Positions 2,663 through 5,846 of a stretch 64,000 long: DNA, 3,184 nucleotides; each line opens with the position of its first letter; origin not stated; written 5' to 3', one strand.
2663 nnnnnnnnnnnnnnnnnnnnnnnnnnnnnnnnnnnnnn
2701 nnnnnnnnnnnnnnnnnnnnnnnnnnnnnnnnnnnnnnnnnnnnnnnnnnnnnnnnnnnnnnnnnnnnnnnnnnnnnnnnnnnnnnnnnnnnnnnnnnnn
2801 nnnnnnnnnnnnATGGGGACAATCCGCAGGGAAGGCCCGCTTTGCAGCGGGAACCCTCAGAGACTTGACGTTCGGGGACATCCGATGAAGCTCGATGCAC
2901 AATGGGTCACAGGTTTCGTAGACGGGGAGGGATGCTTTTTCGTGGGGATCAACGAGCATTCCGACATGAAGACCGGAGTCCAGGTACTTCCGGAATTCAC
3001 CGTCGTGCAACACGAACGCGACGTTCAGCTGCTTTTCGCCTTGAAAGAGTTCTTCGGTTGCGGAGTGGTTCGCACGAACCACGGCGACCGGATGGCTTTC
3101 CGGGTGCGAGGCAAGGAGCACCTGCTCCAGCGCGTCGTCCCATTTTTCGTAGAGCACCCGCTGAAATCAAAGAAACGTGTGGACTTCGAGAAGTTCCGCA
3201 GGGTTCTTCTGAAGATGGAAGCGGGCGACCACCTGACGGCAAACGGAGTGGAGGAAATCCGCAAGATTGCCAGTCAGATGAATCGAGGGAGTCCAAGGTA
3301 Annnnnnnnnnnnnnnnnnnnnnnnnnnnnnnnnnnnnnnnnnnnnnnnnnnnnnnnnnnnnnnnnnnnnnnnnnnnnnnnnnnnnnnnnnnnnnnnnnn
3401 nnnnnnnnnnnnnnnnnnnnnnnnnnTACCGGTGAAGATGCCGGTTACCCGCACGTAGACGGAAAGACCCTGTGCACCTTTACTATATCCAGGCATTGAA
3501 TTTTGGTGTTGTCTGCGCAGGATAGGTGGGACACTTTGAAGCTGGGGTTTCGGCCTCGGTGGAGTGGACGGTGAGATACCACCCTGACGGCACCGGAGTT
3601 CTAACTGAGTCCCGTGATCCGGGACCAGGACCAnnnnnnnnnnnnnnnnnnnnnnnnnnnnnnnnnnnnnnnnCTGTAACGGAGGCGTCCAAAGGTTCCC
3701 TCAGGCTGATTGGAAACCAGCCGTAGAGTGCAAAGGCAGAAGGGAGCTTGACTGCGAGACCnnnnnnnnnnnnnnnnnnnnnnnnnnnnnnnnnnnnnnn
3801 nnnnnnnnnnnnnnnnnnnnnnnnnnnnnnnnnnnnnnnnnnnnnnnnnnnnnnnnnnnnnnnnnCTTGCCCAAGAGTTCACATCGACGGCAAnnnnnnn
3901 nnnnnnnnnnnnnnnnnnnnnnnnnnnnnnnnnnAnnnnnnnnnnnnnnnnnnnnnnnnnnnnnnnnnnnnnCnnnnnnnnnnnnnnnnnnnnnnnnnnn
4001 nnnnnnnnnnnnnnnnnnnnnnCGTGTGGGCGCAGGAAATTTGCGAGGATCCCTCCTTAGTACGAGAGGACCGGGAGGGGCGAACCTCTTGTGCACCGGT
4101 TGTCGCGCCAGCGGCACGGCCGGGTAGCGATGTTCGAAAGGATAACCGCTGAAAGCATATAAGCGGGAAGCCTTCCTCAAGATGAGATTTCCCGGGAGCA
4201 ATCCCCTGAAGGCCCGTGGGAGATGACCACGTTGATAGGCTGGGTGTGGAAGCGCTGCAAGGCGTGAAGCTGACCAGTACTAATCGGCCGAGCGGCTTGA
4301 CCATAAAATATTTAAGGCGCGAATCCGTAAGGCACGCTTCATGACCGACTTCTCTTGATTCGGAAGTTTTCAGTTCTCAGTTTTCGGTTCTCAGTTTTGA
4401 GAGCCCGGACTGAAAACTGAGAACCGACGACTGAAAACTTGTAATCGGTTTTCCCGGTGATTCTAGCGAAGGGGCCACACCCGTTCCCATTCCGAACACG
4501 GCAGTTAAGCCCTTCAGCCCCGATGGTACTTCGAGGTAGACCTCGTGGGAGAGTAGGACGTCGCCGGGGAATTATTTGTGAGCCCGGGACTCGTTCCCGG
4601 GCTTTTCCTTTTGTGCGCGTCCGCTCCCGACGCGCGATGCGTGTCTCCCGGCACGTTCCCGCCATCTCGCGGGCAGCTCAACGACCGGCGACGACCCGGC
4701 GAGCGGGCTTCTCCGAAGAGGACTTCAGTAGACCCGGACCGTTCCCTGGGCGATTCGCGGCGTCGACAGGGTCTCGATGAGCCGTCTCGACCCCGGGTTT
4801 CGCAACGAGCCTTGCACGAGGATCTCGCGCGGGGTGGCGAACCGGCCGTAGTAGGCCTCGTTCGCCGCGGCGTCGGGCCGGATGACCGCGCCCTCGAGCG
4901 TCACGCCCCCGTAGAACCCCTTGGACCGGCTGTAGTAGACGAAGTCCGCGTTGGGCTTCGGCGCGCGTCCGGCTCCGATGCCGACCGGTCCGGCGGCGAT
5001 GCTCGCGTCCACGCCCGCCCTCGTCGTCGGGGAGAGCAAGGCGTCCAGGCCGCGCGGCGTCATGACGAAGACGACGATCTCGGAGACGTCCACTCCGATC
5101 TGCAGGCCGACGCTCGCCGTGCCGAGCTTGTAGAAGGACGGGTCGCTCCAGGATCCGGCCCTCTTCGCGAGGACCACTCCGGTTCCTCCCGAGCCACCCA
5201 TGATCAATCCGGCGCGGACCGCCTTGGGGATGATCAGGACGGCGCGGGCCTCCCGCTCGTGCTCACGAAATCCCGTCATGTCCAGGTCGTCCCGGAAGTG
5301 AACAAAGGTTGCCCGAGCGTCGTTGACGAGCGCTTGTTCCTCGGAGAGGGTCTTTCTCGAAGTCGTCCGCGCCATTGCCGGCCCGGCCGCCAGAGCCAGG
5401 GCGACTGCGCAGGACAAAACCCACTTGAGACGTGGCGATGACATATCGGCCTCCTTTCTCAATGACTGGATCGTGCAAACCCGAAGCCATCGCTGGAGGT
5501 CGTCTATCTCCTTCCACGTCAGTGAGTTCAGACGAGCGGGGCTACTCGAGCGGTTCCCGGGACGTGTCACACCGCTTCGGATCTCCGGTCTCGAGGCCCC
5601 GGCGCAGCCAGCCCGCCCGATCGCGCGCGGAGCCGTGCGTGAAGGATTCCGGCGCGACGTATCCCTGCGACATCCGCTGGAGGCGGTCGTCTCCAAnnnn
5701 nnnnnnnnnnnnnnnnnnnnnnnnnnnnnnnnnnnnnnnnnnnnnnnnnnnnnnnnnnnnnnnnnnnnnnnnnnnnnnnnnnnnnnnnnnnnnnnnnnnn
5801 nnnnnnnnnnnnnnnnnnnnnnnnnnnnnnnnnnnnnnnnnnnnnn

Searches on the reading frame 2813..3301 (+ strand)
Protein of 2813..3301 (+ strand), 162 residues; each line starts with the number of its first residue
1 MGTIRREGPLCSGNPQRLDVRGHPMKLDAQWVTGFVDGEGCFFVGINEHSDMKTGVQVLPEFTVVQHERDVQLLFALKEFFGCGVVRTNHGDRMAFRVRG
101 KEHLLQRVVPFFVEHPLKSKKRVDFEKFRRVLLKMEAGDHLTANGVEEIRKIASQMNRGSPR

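Call 74: search_protein_families(library=pfam, proteins=[window:2813-3301:+], max_evalue=0.01)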
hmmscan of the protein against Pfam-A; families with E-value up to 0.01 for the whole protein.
window:2813-3301:+ (162 aa): 1 family
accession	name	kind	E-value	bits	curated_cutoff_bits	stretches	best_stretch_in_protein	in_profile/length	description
PF00961.24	LAGLIDADG_1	-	1.6e-23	83.9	23.1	1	33-131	2-101/102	LAGLIDADG endonuclease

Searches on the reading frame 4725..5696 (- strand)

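Call 48: search_protein_families(library=pfam, proteins=[window:4725-5696:-])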
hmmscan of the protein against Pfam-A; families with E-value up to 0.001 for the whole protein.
window:4725-5696:- (323 aa): 1 family
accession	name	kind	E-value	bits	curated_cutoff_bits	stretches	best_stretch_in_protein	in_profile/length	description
PF04366.17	Ysc84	-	1.2e-30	106.3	25.1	1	193-311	2-125/127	Las17-binding protein actin regulator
